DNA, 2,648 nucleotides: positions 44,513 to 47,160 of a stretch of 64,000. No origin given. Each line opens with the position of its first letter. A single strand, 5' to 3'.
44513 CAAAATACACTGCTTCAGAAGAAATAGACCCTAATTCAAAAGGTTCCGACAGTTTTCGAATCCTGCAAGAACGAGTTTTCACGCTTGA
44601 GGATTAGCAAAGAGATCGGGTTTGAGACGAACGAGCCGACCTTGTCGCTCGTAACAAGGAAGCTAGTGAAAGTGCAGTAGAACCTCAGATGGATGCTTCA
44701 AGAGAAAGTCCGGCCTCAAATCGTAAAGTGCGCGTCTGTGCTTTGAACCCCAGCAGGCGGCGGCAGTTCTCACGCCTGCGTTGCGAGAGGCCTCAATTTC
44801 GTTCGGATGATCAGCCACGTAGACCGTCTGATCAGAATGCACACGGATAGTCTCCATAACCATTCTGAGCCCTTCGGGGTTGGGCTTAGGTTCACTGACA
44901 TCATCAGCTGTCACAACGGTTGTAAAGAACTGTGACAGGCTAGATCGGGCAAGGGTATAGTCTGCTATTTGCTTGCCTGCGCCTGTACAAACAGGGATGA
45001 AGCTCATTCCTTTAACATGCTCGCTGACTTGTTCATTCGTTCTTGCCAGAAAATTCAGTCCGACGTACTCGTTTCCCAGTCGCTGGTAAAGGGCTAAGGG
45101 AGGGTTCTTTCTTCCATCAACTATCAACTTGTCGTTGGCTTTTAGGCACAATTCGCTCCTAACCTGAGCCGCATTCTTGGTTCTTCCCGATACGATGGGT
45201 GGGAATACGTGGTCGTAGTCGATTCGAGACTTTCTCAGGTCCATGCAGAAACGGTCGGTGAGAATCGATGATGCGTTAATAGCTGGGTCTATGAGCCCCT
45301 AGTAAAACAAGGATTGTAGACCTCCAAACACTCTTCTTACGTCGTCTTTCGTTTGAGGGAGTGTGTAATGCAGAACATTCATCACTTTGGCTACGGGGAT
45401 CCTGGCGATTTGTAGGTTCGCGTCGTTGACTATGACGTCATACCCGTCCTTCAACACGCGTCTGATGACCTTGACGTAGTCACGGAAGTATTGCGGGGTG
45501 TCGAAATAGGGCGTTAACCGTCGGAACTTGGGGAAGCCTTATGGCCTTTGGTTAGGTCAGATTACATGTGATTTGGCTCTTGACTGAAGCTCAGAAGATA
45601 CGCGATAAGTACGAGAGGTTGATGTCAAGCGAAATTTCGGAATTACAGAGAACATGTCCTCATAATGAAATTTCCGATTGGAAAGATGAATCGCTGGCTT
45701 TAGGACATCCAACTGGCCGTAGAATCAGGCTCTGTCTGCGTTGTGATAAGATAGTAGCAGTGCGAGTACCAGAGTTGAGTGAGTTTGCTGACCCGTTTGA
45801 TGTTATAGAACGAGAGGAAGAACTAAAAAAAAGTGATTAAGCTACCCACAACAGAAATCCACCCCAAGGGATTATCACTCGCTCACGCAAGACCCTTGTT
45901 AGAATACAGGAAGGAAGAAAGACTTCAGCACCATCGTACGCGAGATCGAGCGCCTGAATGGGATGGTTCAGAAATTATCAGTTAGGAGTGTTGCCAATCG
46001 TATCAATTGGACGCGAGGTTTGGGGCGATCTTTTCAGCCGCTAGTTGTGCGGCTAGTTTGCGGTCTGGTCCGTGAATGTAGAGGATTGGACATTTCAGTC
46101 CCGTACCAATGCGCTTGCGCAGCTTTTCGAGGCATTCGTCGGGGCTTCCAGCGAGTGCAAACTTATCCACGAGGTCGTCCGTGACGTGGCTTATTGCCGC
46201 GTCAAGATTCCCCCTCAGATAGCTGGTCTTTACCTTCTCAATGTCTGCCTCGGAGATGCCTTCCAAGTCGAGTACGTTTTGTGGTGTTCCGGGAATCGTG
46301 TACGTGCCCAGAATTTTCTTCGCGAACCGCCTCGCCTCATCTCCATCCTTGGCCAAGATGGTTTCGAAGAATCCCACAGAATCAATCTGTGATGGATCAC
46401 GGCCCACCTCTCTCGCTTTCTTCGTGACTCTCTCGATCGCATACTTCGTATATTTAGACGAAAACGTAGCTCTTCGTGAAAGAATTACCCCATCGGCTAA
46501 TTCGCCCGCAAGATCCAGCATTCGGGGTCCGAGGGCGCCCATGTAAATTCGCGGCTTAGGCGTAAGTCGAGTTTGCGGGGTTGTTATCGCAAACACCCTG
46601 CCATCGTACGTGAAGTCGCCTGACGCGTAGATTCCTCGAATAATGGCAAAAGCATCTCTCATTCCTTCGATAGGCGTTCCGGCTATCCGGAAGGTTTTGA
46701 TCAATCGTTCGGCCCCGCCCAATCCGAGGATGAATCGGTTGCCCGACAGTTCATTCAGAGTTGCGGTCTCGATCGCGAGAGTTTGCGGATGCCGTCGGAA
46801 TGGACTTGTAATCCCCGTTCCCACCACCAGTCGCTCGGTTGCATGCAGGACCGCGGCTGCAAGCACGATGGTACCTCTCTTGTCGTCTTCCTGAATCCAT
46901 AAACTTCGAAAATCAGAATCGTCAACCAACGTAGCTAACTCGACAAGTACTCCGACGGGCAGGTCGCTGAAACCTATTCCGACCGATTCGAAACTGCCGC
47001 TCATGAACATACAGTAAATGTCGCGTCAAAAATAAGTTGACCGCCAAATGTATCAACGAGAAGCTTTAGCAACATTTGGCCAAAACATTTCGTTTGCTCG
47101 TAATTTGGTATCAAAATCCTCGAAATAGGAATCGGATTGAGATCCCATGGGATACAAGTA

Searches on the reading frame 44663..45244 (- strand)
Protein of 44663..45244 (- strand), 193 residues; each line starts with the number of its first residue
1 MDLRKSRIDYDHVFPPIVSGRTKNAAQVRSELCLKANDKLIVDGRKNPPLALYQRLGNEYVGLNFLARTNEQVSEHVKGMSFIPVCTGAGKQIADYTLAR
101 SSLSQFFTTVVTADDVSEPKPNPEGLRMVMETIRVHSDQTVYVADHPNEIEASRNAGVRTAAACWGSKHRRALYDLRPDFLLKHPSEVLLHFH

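Call 77: search_protein_families(library=pfam, proteins=[window:44663-45244:-], max_evalue=0.0001)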
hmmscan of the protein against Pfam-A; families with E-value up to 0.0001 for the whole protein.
window:44663-45244:- (193 aa): 2 families
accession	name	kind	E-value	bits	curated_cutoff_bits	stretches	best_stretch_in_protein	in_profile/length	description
PF13419.12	HAD_2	-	7.9e-16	59.1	23.8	1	85-162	100-177/178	Haloacid dehalogenase-like hydrolase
PF00702.32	Hydrolase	-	8.5e-08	33.3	26.4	1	85-157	119-191/191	haloacid dehalogenase-like hydrolase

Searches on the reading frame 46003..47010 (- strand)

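Call 77: search_protein_families(library=pfam, proteins=[window:46003-47010:-], max_evalue=0.0001)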
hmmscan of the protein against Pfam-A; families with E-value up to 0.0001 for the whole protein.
window:46003-47010:- (335 aa): 1 family
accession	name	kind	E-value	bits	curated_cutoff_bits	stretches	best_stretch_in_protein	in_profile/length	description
PF00296.26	Bac_luciferase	-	3.4e-51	174.9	27.9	1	22-305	25-312/314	Luciferase-like monooxygenase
